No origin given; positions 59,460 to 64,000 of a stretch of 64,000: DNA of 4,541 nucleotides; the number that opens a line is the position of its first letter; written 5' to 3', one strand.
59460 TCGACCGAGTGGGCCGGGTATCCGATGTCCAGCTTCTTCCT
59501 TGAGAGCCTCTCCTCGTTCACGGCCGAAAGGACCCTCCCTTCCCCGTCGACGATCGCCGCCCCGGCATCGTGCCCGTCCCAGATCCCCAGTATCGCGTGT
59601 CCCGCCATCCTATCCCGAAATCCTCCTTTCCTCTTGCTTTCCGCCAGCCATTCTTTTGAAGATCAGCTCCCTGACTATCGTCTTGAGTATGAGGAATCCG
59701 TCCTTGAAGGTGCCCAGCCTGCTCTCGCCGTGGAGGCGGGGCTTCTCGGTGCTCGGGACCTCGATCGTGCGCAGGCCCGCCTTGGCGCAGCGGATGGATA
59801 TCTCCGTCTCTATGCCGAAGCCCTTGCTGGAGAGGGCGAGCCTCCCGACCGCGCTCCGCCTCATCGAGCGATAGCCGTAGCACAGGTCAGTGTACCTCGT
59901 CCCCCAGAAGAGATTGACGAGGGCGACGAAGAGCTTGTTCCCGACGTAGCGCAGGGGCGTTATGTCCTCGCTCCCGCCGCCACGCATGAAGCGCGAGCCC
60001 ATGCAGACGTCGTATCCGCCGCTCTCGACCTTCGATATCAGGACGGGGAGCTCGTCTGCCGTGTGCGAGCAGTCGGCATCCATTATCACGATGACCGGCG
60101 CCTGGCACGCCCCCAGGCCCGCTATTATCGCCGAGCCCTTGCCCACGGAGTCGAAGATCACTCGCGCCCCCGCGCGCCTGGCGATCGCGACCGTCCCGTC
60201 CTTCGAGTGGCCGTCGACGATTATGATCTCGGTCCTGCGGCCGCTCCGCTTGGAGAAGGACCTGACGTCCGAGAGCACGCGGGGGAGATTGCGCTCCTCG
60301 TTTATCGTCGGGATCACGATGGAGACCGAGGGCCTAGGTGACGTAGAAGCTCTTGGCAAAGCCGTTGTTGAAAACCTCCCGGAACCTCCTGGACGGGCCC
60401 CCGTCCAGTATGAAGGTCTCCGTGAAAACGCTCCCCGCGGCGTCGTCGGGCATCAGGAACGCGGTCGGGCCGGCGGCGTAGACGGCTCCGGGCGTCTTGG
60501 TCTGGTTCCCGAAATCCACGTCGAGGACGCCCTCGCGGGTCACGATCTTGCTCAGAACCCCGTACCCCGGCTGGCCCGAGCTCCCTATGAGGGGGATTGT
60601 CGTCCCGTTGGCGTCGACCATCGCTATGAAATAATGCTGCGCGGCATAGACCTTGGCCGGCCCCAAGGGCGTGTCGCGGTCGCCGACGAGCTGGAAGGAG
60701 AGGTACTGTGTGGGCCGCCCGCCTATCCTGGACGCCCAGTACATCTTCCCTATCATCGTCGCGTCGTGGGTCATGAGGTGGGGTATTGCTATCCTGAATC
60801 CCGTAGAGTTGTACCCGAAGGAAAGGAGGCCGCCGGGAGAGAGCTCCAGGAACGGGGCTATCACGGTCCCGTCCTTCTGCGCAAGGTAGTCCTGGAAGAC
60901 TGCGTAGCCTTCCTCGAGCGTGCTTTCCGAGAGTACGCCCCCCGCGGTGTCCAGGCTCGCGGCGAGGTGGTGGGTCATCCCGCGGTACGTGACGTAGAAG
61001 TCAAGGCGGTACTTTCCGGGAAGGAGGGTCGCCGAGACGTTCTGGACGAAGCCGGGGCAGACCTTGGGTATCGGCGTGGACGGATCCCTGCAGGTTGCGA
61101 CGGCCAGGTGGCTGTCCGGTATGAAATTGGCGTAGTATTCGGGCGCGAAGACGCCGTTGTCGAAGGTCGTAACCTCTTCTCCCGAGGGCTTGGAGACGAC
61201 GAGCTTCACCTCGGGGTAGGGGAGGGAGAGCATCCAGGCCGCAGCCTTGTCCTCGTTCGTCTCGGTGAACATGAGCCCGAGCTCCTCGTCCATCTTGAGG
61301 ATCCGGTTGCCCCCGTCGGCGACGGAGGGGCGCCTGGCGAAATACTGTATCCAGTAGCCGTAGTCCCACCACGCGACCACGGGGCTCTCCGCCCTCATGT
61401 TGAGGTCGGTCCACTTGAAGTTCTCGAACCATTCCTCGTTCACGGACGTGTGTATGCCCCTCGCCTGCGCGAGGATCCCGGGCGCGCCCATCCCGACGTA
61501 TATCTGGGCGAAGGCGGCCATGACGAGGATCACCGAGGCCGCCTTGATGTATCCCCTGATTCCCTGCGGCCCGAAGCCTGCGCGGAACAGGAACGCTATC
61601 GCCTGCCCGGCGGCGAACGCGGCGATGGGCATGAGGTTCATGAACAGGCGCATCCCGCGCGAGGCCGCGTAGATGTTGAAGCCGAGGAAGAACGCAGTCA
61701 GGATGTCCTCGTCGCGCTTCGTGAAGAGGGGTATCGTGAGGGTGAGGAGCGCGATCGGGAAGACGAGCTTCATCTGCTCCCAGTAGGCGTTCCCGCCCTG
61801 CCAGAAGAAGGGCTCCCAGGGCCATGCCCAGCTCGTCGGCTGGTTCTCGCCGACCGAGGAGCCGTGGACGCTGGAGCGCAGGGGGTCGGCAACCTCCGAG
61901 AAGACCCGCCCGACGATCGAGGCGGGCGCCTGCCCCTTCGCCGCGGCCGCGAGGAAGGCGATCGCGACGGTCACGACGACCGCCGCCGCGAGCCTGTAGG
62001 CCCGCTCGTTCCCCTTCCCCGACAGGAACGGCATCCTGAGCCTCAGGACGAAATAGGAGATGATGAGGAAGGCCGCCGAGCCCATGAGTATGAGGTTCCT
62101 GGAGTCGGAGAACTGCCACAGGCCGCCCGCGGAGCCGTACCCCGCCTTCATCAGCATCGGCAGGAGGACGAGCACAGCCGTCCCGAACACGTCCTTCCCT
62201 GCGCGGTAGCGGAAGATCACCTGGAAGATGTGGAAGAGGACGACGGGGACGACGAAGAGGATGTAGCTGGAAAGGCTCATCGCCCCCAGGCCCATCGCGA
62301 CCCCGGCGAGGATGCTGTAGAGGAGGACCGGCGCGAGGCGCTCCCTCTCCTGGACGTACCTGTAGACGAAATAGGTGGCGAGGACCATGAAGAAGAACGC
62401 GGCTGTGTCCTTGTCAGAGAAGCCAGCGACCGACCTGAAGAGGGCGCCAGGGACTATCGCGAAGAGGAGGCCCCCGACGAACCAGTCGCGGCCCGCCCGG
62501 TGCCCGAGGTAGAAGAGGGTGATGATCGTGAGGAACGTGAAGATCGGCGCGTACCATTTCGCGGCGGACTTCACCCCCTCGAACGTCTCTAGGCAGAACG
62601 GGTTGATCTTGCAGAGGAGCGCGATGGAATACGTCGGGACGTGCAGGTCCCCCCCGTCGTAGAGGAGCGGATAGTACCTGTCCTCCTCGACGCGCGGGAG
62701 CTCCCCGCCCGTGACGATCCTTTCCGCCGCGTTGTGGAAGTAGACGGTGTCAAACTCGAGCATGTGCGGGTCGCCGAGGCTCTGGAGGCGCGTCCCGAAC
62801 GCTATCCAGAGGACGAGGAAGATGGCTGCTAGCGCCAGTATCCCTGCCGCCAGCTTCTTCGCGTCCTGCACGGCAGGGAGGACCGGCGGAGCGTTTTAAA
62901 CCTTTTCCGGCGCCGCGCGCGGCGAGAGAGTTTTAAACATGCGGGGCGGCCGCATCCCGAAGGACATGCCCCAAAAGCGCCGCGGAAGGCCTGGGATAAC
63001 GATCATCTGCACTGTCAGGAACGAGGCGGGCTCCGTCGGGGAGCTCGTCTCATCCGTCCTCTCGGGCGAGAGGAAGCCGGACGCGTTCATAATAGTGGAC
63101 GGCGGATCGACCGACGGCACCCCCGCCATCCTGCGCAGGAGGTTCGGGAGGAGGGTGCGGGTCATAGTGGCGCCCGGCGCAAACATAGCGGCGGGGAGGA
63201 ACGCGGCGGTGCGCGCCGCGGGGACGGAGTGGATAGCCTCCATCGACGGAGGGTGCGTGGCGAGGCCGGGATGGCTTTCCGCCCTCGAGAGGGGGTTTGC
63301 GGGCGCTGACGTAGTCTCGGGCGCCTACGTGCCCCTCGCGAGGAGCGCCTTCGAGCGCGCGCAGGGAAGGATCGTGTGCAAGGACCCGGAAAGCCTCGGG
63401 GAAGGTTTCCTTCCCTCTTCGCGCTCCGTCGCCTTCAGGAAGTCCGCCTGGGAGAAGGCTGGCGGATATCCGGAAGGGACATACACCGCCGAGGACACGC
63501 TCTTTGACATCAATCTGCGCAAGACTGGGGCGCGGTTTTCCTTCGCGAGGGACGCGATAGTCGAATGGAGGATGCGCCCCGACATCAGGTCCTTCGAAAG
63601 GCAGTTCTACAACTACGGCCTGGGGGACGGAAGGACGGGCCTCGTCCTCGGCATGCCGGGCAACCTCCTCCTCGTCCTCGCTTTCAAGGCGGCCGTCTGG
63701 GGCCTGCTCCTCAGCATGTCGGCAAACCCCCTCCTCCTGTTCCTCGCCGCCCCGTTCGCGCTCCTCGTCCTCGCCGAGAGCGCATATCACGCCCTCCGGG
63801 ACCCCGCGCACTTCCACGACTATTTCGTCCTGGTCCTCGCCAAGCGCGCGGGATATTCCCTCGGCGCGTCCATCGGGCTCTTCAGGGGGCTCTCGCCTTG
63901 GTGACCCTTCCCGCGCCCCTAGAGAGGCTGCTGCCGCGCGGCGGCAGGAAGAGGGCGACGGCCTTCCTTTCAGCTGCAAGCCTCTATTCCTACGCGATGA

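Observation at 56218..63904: N-glycosylation cluster combining AglB with a carbamoyltransferase and an ArnT/PMT-like GT-C enzyme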

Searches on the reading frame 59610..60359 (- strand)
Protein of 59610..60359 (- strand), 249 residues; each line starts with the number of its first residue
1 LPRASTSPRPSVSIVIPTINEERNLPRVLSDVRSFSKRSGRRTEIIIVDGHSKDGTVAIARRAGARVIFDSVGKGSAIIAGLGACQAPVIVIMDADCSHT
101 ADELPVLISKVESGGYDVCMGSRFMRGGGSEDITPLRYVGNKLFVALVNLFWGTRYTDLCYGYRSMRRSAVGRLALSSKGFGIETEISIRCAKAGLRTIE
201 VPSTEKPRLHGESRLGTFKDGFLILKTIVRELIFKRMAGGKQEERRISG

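Call 3: search_protein_families(library=pfam, proteins=[window:59610-60359:-], max_evalue=0.01)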
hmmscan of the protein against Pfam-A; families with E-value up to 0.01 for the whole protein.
window:59610-60359:- (249 aa): 2 families
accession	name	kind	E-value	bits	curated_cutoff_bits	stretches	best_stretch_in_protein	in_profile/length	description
PF00535.33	Glycos_transf_2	-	1.2e-28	100.6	23.3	1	13-171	1-164/168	Glycosyl transferase family 2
PF13641.12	Glyco_tranf_2_3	-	2.4e-06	28.2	27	1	10-187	1-170/230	Glycosyltransferase like family 2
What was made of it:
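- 59610..60359 (-): GT2a, a Dpm1/AglJ/ArnC-like GT2. Predicted polyprenyl(dolichyl)-phosphate hexose synthase, 249 aa, with motif MDADCSH. Pfam Glycos_transf_2, E=1e-28 (call 3).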

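Call 7: search_protein_families(library=ncbifam, proteins=[window:59610-60359:-], max_evalue=0.001)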
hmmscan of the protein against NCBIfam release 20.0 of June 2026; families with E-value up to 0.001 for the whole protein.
window:59610-60359:- (249 aa): 15 families
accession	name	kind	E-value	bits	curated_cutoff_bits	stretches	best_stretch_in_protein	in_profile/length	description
TIGR04182.1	glyco_TIGR04182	equivalog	3.2e-45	154.8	325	1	12-232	2-218/293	S-layer glycoprotein N-glycosyltransferase AglJ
NF041391.1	DPhHxTase_Halo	equivalog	4.3e-26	91.2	375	1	18-230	3-207/213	dolichyl-phosphate hexose transferase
TIGR04283.1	glyco_like_mftF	equivalog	1.4e-16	60.7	182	1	12-111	1-97/221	TIGR04283 family arsenosugar biosynthesis glycosyltransferase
NF058614.1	PPMAGASynPpgS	equivalog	3.6e-16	59.3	370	1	12-202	2-193/226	polyprenyl-phospho-N-acetylgalactosaminyl synthase PpgS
NF007986.1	PRK10714.1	equivalog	7.6e-16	58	529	1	11-218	7-213/316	undecaprenyl-phosphate 4-deoxy-4-formamido-L-arabinose transferase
NF010496.0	PRK13915.1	equivalog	1.3e-13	50.7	262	1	11-102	32-132/307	glucosyl-3-phosphoglycerate synthase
NF047588.1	GlcsyltransPgfSStrep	equivalog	7.5e-11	41.8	500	1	12-174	3-167/308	glycosyltransferase PgfS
TIGR03965.1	mycofact_glyco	equivalog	1.5e-09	37.3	280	1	3-112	66-180/467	mycofactocin biosynthesis glycosyltransferase MftF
NF041875.1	EPS_EpsD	equivalog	5.6e-08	32.5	370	1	12-121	1-114/325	exopolysaccharide biosynthesis glycosyltransferase EpsD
NF045692.1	OglycostaseCruG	equivalog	2.1e-07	30.2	600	1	11-118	42-159/386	2'-O-glycosyltransferase CruG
TIGR03469.1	HpnB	hypoth_equivalog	3.5e-07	29.6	379.25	1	7-117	41-166/386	hopene-associated glycosyltransferase HpnB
NF041865.1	EpsU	equivalog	4.1e-06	26.1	700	1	2-116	31-152/394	exopolysaccharide biosynthesis GT2 family glycosyltransferase EpsU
NF038302.1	EPS_HpsE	equivalog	7.7e-06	25.1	300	1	12-61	3-52/307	hormogonium polysaccharide biosynthesis glycosyltransferase HpsE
TIGR03937.1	PgaC_IcaA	equivalog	2.6e-05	23.4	422.3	1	8-104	43-143/407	poly-beta-1,6-N-acetyl-D-glucosamine synthase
NF047683.1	TeichurnBiosyTuaG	equivalog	0.00028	20.6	400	1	9-105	5-105/252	teichuronic acid biosynthesis protein TuaG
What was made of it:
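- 59610..60359 (-): NCBIfam: AglJ 155 bits, Dol-P-hexose transferase 91 bits, PpgS 59 bits, ArnC 58 bits, all below their cut-offs (call 7).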

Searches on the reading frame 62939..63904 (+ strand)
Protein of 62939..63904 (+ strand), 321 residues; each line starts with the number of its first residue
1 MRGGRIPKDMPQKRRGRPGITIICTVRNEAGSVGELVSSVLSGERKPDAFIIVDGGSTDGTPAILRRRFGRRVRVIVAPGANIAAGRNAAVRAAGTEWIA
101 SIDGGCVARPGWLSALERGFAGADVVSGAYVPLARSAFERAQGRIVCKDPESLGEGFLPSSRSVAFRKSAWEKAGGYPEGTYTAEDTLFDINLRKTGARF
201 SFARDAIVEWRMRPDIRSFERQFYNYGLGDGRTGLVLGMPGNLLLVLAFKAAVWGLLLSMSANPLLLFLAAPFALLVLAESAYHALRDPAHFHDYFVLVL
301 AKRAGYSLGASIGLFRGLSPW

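Call 3: search_protein_families(library=pfam, proteins=[window:62939-63904:+], max_evalue=0.01)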
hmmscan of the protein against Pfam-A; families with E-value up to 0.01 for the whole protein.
window:62939-63904:+ (321 aa): 3 families
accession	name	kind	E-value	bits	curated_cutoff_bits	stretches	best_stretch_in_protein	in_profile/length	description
PF00535.33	Glycos_transf_2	-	1e-16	61.8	23.3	1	21-127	1-112/168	Glycosyl transferase family 2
PF13632.12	Glyco_trans_2_3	-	1.9e-07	31.6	27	1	153-277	66-192/198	Glycosyl transferase family group 2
PF13641.12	Glyco_tranf_2_3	-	6.1e-07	30.1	27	1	18-209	1-210/230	Glycosyltransferase like family 2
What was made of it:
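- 62939..63904 (+): GT2b, a membrane-anchored GT2 glycosyltransferase of the agl-type neighbourhood, divergent from aglB. Pfam Glycos_transf_2 and Glyco_trans_2_3 (call 3).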

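Call 7: search_protein_families(library=ncbifam, proteins=[window:62939-63904:+], max_evalue=0.001)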
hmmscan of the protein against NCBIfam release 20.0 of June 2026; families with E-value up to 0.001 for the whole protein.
window:62939-63904:+ (321 aa): 7 families
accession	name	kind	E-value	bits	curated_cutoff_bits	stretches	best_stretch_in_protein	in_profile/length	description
TIGR03965.1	mycofact_glyco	equivalog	2.8e-21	75.9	280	1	17-274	73-345/467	mycofactocin biosynthesis glycosyltransferase MftF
NF041875.1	EPS_EpsD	equivalog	2.4e-14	53.5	370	1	22-230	3-227/325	exopolysaccharide biosynthesis glycosyltransferase EpsD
TIGR04283.1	glyco_like_mftF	equivalog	6.3e-09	35.7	182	1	20-207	1-182/221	TIGR04283 family arsenosugar biosynthesis glycosyltransferase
NF047683.1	TeichurnBiosyTuaG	equivalog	5.4e-06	26.2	400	1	17-105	5-96/252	teichuronic acid biosynthesis protein TuaG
TIGR03937.1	PgaC_IcaA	equivalog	8.2e-06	25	422.3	1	10-107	37-137/407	poly-beta-1,6-N-acetyl-D-glucosamine synthase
NF053739.1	GlytfEpsEBac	equivalog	0.00015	20.8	450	1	18-226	1-216/265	glycosyltransferase EpsE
TIGR03469.1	HpnB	hypoth_equivalog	0.00076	18.6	379.25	0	13-80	39-110/386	hopene-associated glycosyltransferase HpnB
